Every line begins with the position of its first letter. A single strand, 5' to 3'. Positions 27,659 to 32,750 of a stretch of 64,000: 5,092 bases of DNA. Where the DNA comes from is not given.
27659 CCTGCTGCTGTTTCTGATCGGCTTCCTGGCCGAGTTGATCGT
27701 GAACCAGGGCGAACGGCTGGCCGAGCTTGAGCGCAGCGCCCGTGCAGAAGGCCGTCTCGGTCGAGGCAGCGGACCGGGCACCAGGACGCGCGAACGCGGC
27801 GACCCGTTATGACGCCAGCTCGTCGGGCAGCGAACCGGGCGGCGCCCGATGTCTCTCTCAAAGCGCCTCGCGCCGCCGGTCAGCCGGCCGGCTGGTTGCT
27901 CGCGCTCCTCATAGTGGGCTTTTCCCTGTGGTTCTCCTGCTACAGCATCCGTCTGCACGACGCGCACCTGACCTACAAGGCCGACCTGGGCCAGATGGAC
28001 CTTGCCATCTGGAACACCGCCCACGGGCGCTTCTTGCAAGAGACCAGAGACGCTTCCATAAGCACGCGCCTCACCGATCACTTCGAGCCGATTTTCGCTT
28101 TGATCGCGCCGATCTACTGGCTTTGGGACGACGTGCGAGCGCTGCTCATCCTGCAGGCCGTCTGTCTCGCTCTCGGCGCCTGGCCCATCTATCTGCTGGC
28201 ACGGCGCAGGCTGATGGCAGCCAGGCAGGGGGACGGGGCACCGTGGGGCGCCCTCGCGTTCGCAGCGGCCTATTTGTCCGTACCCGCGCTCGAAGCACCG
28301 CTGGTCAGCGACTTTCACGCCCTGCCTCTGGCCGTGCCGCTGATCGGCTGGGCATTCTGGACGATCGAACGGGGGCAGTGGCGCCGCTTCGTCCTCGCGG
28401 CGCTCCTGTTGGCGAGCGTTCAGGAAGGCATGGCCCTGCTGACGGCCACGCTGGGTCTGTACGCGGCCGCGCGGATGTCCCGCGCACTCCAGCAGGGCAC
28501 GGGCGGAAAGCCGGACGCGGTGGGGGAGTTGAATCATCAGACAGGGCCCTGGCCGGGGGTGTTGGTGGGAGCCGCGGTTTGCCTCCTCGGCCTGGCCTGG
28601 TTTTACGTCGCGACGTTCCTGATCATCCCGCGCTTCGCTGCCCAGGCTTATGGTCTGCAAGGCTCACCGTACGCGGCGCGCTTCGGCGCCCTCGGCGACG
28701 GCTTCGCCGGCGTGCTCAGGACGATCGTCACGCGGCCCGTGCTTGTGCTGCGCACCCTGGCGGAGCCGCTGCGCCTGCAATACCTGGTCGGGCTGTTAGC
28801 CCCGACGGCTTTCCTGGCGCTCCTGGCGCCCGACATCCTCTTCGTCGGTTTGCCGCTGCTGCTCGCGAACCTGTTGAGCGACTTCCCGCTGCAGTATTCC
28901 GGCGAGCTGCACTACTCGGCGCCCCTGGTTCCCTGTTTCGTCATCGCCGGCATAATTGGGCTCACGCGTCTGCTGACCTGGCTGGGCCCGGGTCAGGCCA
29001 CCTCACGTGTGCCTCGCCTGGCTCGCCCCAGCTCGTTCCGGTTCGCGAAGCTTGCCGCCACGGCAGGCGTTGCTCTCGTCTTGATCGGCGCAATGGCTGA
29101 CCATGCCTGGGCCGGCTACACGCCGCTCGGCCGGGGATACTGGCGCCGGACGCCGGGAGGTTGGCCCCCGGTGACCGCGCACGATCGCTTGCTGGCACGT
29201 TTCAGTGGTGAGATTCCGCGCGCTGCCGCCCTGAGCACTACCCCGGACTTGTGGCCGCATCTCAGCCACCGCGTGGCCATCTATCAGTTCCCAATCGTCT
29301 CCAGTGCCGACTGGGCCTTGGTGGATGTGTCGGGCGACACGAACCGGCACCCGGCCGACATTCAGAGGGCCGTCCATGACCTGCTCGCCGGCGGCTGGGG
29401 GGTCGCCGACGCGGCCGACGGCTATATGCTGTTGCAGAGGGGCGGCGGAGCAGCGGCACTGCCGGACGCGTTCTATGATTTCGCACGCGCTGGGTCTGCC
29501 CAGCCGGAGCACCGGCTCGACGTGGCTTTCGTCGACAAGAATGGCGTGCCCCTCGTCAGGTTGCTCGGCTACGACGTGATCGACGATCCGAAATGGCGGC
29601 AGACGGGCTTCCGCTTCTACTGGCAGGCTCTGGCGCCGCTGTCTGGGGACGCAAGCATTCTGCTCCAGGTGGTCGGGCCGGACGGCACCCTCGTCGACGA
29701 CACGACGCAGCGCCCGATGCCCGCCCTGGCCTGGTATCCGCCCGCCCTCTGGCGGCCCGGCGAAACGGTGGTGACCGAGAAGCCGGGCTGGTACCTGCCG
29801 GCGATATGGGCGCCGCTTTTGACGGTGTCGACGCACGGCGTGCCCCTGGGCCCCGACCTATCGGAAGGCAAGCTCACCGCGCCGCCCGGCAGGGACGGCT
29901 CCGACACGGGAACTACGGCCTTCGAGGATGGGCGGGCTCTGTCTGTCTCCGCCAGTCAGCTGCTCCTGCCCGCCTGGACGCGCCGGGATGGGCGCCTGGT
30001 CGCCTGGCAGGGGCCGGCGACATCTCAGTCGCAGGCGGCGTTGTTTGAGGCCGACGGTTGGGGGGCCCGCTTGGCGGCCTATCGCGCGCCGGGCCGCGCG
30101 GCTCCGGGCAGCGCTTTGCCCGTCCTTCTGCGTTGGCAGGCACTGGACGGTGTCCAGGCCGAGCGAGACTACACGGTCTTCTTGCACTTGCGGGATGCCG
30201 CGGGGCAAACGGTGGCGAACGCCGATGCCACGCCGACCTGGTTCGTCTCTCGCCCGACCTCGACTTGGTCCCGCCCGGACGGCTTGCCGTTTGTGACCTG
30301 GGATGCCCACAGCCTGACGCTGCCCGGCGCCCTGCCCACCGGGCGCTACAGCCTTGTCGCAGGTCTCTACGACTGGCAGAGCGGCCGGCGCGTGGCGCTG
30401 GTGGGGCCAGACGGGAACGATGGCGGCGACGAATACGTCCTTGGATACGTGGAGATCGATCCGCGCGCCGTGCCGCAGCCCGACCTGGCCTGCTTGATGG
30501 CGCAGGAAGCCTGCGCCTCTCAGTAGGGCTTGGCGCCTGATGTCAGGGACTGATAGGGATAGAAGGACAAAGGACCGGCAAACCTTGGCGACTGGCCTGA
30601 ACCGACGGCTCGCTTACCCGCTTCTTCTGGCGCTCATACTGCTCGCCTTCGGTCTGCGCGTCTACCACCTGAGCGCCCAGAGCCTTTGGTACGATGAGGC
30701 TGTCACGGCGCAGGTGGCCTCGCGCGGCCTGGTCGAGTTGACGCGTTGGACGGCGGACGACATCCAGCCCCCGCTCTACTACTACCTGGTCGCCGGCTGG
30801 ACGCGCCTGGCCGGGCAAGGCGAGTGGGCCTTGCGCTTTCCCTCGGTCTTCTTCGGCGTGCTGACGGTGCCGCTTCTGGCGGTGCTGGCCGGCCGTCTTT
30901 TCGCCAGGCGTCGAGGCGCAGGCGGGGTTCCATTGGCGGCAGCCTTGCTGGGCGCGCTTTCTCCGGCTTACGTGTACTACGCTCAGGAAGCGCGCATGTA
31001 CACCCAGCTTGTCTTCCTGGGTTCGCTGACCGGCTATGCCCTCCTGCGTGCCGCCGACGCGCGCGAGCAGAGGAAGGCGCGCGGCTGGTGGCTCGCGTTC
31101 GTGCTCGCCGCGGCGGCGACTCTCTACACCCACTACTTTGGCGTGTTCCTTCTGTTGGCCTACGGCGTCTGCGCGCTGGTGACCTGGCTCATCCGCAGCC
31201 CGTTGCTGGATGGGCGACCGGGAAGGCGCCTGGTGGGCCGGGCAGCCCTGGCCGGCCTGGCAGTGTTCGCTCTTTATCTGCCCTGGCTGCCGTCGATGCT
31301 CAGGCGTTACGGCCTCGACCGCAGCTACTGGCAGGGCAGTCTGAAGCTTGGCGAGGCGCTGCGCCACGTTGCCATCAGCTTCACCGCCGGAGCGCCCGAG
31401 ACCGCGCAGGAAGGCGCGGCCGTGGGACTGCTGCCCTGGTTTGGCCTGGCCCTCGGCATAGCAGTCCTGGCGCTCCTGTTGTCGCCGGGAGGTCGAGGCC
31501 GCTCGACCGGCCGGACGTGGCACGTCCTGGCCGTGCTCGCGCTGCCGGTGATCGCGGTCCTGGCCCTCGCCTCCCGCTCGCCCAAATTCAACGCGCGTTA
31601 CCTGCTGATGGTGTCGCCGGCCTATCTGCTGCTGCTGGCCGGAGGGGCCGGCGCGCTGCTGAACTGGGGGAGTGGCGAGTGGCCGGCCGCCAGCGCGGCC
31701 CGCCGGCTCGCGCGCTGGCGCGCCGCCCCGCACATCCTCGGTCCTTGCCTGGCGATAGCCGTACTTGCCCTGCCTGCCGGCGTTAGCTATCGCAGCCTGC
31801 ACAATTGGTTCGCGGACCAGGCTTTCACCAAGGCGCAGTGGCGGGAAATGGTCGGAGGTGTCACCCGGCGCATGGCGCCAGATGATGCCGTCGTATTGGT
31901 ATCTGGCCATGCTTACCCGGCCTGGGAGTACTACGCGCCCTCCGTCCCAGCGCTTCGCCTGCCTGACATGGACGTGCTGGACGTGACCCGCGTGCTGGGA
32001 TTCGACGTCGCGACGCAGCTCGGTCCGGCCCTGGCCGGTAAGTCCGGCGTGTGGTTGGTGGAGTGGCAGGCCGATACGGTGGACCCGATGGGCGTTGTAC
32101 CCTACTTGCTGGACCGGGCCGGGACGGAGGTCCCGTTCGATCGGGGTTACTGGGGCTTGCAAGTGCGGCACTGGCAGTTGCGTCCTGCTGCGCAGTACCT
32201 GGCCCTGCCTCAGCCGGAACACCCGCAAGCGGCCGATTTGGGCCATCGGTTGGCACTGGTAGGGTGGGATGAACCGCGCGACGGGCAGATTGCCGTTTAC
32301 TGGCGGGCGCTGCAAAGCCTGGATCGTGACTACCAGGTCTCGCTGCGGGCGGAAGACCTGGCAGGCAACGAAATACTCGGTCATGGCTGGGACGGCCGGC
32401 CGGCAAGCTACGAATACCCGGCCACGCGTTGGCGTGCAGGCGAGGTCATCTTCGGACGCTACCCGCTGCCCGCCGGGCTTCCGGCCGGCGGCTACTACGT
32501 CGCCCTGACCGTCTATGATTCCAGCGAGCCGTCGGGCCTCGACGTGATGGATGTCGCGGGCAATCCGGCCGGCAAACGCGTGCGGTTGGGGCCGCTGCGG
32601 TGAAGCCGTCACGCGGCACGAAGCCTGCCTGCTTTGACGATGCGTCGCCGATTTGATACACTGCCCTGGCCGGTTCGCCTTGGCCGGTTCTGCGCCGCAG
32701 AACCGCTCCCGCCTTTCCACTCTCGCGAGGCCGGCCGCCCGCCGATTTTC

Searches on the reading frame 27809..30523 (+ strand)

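Call 37: search_protein_families(library=pfam, proteins=[window:27809-30523:+], max_evalue=0.00001)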
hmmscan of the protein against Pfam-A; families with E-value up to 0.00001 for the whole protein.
window:27809-30523:+ (905 aa): 1 family
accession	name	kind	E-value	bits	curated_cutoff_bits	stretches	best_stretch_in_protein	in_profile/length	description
PF09852.15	DUF2079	-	3.7e-71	241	28.2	1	59-541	11-459/459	Predicted membrane protein (DUF2079)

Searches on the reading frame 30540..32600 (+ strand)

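Call 37: search_protein_families(library=pfam, proteins=[window:30540-32600:+], max_evalue=0.00001)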
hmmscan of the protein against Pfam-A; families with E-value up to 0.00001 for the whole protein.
window:30540-32600:+ (687 aa): 2 families
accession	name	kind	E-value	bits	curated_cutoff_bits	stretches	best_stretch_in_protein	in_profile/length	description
PF13231.12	PMT_2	-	6.8e-14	52.8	26.1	1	76-245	2-156/160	Dolichyl-phosphate-mannose-protein mannosyltransferase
PF02366.24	PMT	-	7.3e-07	29.4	22.7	1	77-217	63-202/245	Dolichyl-phosphate-mannose-protein mannosyltransferase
